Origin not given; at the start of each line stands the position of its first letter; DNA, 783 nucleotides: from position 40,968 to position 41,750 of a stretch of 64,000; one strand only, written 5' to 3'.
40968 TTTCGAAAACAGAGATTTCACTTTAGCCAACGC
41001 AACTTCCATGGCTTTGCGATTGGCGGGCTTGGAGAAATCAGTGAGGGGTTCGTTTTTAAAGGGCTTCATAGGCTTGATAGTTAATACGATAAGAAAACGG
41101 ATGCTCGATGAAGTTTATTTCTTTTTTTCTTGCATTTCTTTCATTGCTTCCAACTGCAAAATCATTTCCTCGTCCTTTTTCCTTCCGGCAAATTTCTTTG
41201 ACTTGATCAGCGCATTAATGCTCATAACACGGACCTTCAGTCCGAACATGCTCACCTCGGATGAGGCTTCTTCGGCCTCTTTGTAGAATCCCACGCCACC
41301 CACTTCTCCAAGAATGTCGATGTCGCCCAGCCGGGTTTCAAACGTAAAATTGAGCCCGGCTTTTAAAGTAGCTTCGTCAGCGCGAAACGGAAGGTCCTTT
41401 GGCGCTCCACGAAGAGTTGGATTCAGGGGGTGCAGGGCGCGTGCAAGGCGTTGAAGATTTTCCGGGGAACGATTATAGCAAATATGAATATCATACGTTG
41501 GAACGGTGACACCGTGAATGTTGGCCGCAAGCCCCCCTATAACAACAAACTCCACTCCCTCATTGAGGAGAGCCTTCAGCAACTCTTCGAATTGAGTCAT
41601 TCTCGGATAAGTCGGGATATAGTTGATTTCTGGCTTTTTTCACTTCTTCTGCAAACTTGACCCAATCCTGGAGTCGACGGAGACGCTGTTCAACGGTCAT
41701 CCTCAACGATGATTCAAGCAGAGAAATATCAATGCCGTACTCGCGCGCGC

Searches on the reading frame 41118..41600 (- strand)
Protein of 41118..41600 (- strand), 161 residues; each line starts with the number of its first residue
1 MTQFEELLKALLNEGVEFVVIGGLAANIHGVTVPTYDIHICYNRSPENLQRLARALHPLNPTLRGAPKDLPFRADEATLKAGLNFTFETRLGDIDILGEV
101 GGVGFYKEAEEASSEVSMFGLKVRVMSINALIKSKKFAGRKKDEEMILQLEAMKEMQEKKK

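Call 3: search_protein_families(library=pfam, proteins=[window:41118-41600:-], max_evalue=1)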
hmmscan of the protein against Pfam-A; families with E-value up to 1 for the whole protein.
window:41118-41600:- (161 aa): 2 families
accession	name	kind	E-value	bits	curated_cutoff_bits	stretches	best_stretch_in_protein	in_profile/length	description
PF09970.15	DUF2204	-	8.4e-06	26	20.3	2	94-155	88-149/181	Nucleotidyl transferase of unknown function (DUF2204)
PF19502.5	DUF6036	-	0.0013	19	23.6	1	13-149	17-117/164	Nucleotidyltransferase of unknown function (DUF6036)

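Call 4: search_protein_families(library=ncbifam, proteins=[window:41118-41600:-], max_evalue=1)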
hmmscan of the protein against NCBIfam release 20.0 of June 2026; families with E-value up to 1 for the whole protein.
window:41118-41600:- (161 aa): 0 families

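Call 5: search_protein_families(library=padloc, proteins=[window:41118-41600:-], max_evalue=1)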
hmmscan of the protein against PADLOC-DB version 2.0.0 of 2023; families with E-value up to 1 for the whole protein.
window:41118-41600:- (161 aa): 0 families

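Call 6: find_homologous_proteins(query=window:41118-41600:-)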
Query window:41118-41600:- (161 aa): 383 proteins with E <= 0.001 among 445 candidates; the best 120 are listed.
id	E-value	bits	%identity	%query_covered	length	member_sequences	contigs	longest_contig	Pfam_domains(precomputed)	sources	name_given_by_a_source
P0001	1.8e-96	338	98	100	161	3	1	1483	PF09970.16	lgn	-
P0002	3.2e-88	311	93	100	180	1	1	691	PF09970.16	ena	-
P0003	2.0e-79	283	81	100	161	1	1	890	-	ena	-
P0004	4.1e-73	262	76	100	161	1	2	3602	-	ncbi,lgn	-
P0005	5.6e-71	255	75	100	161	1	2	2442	-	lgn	-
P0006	1.1e-66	242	70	100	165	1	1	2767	-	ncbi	-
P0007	1.0e-64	235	69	100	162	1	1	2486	-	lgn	-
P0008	3.8e-64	233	68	100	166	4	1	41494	-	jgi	jgi:hypothetical protein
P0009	6.2e-64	233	66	100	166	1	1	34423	-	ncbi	-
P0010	4.1e-61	223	65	100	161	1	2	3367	-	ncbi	-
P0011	8.6e-61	222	64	100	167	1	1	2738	PF19502.6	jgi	jgi:hypothetical protein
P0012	2.2e-60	221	65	100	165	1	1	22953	-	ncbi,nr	ncbi:MAG: hypothetical protein HY961_12555 [Ignavibacteriae bacterium]|nr:hypothetical protein [Igna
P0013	3.4e-60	220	63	100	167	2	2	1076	PF19502.6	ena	-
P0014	5.3e-57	210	61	99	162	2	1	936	-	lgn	-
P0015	1.2e-55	206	60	99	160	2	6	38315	-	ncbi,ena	-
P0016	2.4e-55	205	61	99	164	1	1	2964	PF09970.16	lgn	-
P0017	6.8e-52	193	55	99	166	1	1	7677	PF09970.16,PF19502.6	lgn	-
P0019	9.9e-50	186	55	100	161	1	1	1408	PF09970.16,PF19502.6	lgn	-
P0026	1.8e-48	182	55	100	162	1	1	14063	PF09970.16,PF19502.6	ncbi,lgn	-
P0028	3.7e-48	181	54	99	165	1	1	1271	PF09970.16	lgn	-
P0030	3.6e-46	175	53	98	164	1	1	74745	-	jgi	jgi:predicted nucleotidyltransferase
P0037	4.6e-45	171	51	99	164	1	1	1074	PF09970.16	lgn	-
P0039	8.2e-45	171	57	98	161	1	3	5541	PF09970.16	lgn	-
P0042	2.1e-44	169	53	98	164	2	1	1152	PF09970.16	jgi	jgi:predicted nucleotidyltransferase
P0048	4.4e-44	168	50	98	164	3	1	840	PF19502.6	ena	-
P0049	4.9e-44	168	55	89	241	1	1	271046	PF09970.16,PF19502.6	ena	-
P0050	5.0e-44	168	51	99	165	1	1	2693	PF09970.16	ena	-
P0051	6.6e-44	168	55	99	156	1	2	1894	PF19502.6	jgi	jgi:hypothetical protein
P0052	6.7e-44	168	55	99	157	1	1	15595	PF09970.16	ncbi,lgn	ncbi:MAG: nucleotidyltransferase [Myxococcota bacterium]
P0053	7.0e-44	167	52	100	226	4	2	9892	PF09970.16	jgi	jgi:hypothetical protein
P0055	7.1e-44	167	52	100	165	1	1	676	PF09970.16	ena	-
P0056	7.8e-44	167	56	89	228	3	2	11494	PF09970.16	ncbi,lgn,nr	ncbi:MAG: nucleotidyltransferase [Gemmataceae bacterium]|nr:nucleotidyltransferase [Gemmataceae bact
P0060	2.0e-43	166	53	98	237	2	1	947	PF09970.16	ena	-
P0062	2.3e-43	166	50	91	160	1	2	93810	PF09970.16,PF19502.6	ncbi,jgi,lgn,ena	-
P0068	5.9e-43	164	55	94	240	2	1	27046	PF09970.16,PF19502.6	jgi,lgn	jgi:hypothetical protein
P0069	6.7e-43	164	50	98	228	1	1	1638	PF09970.16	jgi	jgi:predicted nucleotidyltransferase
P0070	8.0e-43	164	56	98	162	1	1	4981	PF09970.16,PF19502.6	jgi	jgi:hypothetical protein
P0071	9.0e-43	164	52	100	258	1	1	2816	PF09970.16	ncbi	-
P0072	1.1e-42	164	56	89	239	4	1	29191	PF09970.16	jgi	jgi:predicted nucleotidyltransferase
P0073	1.1e-42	164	54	99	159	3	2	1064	PF09970.16,PF19502.6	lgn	-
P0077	1.6e-42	163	49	98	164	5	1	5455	PF09970.16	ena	-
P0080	2.6e-42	162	53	85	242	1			PF09970.16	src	-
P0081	3.4e-42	162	55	96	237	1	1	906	PF09970.16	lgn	-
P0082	4.2e-42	162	50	99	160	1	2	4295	PF09970.16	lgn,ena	-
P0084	4.3e-42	162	51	98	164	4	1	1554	PF09970.16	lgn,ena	-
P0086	4.6e-42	162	48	99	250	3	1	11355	PF09970.16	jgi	jgi:predicted nucleotidyltransferase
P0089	5.7e-42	161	56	85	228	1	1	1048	PF09970.16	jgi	jgi:hypothetical protein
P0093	8.5e-42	161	52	100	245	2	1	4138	PF09970.16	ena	-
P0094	9.2e-42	161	55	85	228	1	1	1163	PF09970.16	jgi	jgi:hypothetical protein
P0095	1.1e-41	160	51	99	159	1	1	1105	PF08843.18,PF09970.16,PF19502.6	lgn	-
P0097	1.4e-41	160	55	86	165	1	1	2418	PF09970.16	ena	-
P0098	1.5e-41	160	49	99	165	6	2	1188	PF09970.16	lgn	-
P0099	1.5e-41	160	56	85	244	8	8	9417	PF09970.16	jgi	jgi:predicted nucleotidyltransferase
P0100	1.6e-41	160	51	100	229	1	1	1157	PF09970.16,PF19502.6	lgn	-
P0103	1.9e-41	160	48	99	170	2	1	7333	PF09970.16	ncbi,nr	ncbi:MAG: hypothetical protein HZA00_07980 [Nitrospinae bacterium]|nr:hypothetical protein [Nitrospi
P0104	2.3e-41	159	53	100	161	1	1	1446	PF09970.16,PF19502.6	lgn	-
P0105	2.4e-41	159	53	88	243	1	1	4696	PF09970.16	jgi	jgi:hypothetical protein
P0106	2.5e-41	159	51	99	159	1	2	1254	PF08843.18,PF09970.16,PF19502.6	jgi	-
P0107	2.6e-41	159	50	98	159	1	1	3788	PF19502.6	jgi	jgi:hypothetical protein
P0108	2.7e-41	159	55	100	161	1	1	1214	PF09970.16,PF19502.6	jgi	jgi:predicted nucleotidyltransferase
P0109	2.9e-41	159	50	99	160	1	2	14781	PF09970.16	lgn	-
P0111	4.6e-41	158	52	100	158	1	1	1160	PF09970.16,PF19502.6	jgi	jgi:predicted nucleotidyltransferase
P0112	4.9e-41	158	53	89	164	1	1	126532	PF09970.16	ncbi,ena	-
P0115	8.3e-41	158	50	98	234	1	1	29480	PF09970.16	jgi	jgi:predicted nucleotidyltransferase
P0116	9.0e-41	157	51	99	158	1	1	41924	PF19502.6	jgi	jgi:hypothetical protein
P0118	9.3e-41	157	54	88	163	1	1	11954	PF09970.16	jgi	jgi:predicted nucleotidyltransferase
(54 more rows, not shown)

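Call 9: search_solved_structures(query=window:41118-41600:-, max_evalue=10, show_alignments=2)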
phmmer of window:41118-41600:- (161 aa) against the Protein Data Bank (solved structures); distinct sequences matched with E-value up to 10: 6.
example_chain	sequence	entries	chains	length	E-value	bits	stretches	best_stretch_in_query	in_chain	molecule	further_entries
36rp_G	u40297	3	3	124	0.81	13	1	113-138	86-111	DNA-directed RNA polymerase subunit Rpo8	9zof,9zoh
7ok0_G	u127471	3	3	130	0.88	12.9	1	113-138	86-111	DNA-directed RNA polymerase, subunit G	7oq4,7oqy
3l77_A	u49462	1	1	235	0.99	12.8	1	89-129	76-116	Short-chain alcohol dehydrogenase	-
4pjr_A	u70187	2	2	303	1.1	12.6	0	97-155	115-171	Pentatricopeptide repeat protein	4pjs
3tn7_A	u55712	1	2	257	1.2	12.5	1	89-129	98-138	Short-chain alcohol dehydrogenase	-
4wsl_A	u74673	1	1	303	5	10.5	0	97-155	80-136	Pentatricopeptide repeat protein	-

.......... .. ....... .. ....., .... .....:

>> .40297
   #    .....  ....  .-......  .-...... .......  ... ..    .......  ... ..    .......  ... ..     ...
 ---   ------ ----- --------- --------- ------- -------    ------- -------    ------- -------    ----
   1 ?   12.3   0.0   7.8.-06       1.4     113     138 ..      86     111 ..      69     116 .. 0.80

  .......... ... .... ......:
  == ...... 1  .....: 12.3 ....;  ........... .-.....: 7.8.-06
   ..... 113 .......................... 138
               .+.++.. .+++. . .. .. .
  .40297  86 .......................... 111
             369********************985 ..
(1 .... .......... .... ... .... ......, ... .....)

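Call 12: find_encoding_contigs(protein=P0008, flank=6000, max_places=2)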
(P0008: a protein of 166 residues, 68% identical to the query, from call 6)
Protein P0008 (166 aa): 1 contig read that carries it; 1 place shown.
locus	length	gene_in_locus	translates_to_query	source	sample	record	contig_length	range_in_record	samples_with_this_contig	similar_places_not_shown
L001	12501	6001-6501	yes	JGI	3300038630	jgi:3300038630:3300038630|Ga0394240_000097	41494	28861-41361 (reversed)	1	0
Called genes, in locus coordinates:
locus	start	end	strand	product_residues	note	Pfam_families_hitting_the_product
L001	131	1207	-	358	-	PF00034:Cytochrom_C (faint), PF13442:Cytochrome_CBB3, PF13557:Phenol_MetA_deg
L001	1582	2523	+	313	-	PF01869:BcrAD_BadFG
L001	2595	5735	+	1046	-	PF00933:Glyco_hydro_3, PF01915:Glyco_hydro_3_C, PF00144:Beta-lactamase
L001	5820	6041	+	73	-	-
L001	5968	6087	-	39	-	-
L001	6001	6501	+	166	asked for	-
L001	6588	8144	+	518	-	PF00171:Aldedh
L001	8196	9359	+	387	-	PF08442:ATP-grasp_2, PF13549:ATP-grasp_5, PF24948:Citrate_synth_N, PF00549:Ligase_CoA, PF19045:Ligase_CoA_2 (weak)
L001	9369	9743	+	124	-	-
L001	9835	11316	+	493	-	PF02934:GatB_N, PF02637:GatB_Yqey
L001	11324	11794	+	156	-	-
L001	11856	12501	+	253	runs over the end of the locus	PF00121:TIM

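Call 13: find_encoding_contigs(protein=P0012, flank=6000, max_places=2)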
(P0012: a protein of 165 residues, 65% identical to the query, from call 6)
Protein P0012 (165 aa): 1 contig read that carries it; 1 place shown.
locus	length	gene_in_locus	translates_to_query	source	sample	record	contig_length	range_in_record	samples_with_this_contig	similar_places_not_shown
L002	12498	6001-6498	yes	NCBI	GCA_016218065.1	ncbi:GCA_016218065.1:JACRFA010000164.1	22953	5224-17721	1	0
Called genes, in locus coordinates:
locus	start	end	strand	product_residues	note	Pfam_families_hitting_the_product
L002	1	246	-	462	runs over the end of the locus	PF03600:CitMHS (weak), PF16980:CitMHS_2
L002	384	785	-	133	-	PF10130:PIN_2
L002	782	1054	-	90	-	-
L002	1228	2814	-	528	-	PF00361:Proton_antipo_M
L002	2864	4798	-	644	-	PF00662:Proton_antipo_N, PF00361:Proton_antipo_M, PF01010:Proton_antipo_C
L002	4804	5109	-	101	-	PF00420:Oxidored_q2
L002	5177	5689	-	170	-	PF00499:Oxidored_q3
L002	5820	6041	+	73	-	-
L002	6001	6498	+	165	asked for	-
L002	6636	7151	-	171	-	-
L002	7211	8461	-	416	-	PF12698:ABC2_membrane_3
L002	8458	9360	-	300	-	PF00005:ABC_tran, PF13304:AAA_21, PF13732:DrrA1-3_C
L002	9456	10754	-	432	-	PF01336:tRNA_anti-codon, PF00152:tRNA-synt_2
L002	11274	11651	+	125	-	-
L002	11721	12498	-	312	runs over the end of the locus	PF02445:NadA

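Call 14: find_encoding_contigs(protein=P0030, flank=6000, max_places=2)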
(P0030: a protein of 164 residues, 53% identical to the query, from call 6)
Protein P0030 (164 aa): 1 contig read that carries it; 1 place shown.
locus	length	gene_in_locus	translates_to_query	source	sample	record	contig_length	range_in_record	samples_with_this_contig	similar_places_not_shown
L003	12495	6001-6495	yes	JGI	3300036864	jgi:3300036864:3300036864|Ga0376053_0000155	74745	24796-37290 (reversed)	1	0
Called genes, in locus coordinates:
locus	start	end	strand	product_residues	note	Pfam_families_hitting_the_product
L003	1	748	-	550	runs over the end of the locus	PF20142:Scaffold, PF01471:PG_binding_1, PF03734:YkuD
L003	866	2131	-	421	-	PF13432:TPR_16 (faint), PF13428:TPR_14 (faint), PF07719:TPR_2 (faint), PF13181:TPR_8 (faint), PF13414:TPR_11 (faint), PF14559:TPR_19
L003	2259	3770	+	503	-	PF25062:ARM_TT21_N (faint), PF25063:ARM_TT21_C (faint), PF07719:TPR_2 (faint), PF13176:TPR_7 (faint), PF13424:TPR_12 (faint), PF13428:TPR_14 (faint), PF13414:TPR_11, PF13432:TPR_16, +6 more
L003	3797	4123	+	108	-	-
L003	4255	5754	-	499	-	PF02133:Transp_cyt_pur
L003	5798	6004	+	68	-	-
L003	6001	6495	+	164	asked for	-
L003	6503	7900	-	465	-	PF07969:Amidohydro_3 (weak), PF01979:Amidohydro_1, PF12890:DHOase (weak), PF07969:Amidohydro_3 (weak)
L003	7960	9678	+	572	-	PF00912:Transgly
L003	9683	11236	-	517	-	PF00355:Rieske, PF07992:Pyr_redox_2, PF13738:Pyr_redox_3 (faint), PF00070:Pyr_redox, PF14759:Reductase_C (weak)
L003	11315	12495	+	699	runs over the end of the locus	PF07676:PD40 (faint), PF26550:Tricorn_2nd (weak), PF26549:Tricorn_N (weak), PF00930:DPPIV_N, PF26549:Tricorn_N (weak), PF20434:BD-FAE, PF01738:DLH, PF00326:Peptidase_S9, +1 more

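Call 15: find_encoding_contigs(protein=P0049, flank=6000, max_places=2)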
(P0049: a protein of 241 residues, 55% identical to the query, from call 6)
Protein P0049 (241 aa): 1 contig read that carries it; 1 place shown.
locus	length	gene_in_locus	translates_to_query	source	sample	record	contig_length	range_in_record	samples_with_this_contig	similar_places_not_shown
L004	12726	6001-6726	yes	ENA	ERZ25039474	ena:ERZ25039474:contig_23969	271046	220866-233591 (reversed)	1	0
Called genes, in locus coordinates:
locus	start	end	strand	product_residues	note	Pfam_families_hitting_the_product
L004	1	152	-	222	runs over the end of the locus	-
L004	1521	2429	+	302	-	PF07587:PSD1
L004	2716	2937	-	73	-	PF00076:RRM_1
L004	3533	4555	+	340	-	-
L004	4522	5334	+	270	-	PF04187:Cofac_haem_bdg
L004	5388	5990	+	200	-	PF05685:Uma2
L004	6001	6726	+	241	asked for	PF19502:DUF6036 (faint), PF09970:DUF2204 (faint)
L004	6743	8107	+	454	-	-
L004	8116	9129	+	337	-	-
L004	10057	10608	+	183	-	-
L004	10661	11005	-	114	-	PF01434:Peptidase_M41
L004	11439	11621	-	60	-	PF00004:AAA (faint)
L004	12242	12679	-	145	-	-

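Call 18: find_related_loci(query=A1, collection=genome_contigs, flank=6000)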
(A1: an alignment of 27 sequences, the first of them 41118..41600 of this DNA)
Query A1 (161 aa) in genome_contigs; peptide patterns used: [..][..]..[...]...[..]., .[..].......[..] (x = any residue, [..] = any of these).
599 stretches matched a pattern (row limit reached: there are more); 543 encode a relative of the query (tblastn E <= 1e-3); the best 80 are kept; 80 distinct loci.
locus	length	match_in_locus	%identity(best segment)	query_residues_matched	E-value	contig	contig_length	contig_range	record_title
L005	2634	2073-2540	60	1-156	6e-59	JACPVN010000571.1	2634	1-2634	MAG: Ignavibacteriae bacterium isolate NC_groundwater_786_Ag_S2p5_43_5 JBCH_GD18_4_SO25_S179_scaffold_915372, whole geno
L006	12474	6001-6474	53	4-161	1e-56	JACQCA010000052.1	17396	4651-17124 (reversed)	MAG: Nitrospirae bacterium isolate NC_groundwater_956_Pr1_S-0.2um_57_83 Montesol18-Sp2_coassembly_scaffold_596359, whole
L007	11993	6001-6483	55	1-161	7e-56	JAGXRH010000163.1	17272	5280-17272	MAG: Ignavibacteriales bacterium isolate CROMO_A_84 c_000000707022, whole genome shotgun sequence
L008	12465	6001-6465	55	1-155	3e-52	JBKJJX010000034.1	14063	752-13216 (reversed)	MAG: Bacteroidota bacterium isolate ant_bin.22 S1Ck117_5457776_flag_1_multi_9.7987_len_14063, whole genome shotgun seque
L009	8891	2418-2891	51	2-159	2e-49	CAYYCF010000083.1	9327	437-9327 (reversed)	MAG TPA_asm: uncultured Anaerolineales bacterium isolate binchicken_co232_215 genome assembly, contig: NODE_14340_length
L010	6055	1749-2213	50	1-155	5e-49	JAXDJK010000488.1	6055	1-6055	MAG: Acidobacteriota bacterium isolate BP_57 scaffold_3940735, whole genome shotgun sequence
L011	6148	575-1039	54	1-158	5e-49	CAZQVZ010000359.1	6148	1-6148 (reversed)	MAG TPA_asm: uncultured Myxococcaceae bacterium isolate SRP220891_co3_145 genome assembly, contig: NODE_24761_length_614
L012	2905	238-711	47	2-159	1e-48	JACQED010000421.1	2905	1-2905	MAG: Chloroflexi bacterium isolate NC_groundwater_1012_Pr1_S-0.65um_63_12 Montesol18_Sp65_coassembly_scaffold_1043516, w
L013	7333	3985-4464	48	1-160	2e-48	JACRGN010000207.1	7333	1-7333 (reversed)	MAG: Nitrospinota bacterium isolate NC_groundwater_1752_Pr3_B-0.1um_39_30 SR-2_scaffold_141_1913597, whole genome shotgu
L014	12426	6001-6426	53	2-143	3e-48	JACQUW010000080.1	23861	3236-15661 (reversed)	MAG: Deltaproteobacteria bacterium isolate NC_groundwater_1447_Ag_S-0.65um_55_23 S_p65_S5_coassembly_k141_973226, whole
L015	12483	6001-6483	48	1-161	2e-48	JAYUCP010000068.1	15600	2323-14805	MAG: Acidobacteriota bacterium isolate GFS_6987 GFS_6987_67, whole genome shotgun sequence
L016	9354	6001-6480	48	1-160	1e-48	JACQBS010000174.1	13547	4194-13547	MAG: Nitrospinota bacterium isolate NC_groundwater_948_Pr1_S-0.2um_39_25 Montesol18-Sp2_coassembly_scaffold_1253234, who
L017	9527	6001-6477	47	1-159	4e-48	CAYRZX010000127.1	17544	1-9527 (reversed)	MAG TPA_asm: uncultured Gemmatimonas sp. isolate binchicken_co21_402 genome assembly, contig: NODE_1864_length_17544_cov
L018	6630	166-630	48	1-155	4e-48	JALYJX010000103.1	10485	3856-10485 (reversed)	MAG: Gemmatimonadota bacterium isolate CAM bin15 SD1481_NODE_344_length_10485_cov_0.948735, whole genome shotgun sequenc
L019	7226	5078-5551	49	4-161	1e-47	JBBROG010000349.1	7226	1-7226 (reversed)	MAG: Gemmatales bacterium isolate La1_metabat2.252 LA1C_B2.252_k141_1477947L_7226_cov_17.9472, whole genome shotgun sequ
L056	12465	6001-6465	48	1-155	2e-44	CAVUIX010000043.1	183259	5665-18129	MAG: uncultured Acidobacteriota bacterium isolate MFD02199.bin.2.111 genome assembly, contig: contig_6469, whole genome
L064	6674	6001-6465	47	1-155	1e-43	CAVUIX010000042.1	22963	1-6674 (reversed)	MAG: uncultured Acidobacteriota bacterium isolate MFD02199.bin.2.111 genome assembly, contig: contig_6465, whole genome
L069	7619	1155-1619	49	1-155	7e-44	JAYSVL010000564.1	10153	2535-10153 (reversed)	MAG: Gemmatimonadaceae bacterium isolate GFS_12818 GFS_12818_563, whole genome shotgun sequence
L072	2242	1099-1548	48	6-155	7e-44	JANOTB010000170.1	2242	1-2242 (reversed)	MAG: Gemmatimonadota bacterium isolate VAR_39_metabat_361 VAR_39_k141_343605, whole genome shotgun sequence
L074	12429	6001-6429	53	4-146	1e-43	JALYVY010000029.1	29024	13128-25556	MAG: Gemmatimonadota bacterium isolate LAG bin55 SD1464_NODE_158_length_29024_cov_1.438385, whole genome shotgun sequenc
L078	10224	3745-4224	46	1-160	2e-43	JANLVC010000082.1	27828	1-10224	MAG: Gemmatimonadota bacterium isolate OTE_21_metabat_209 OTE_21_k141_680487, whole genome shotgun sequence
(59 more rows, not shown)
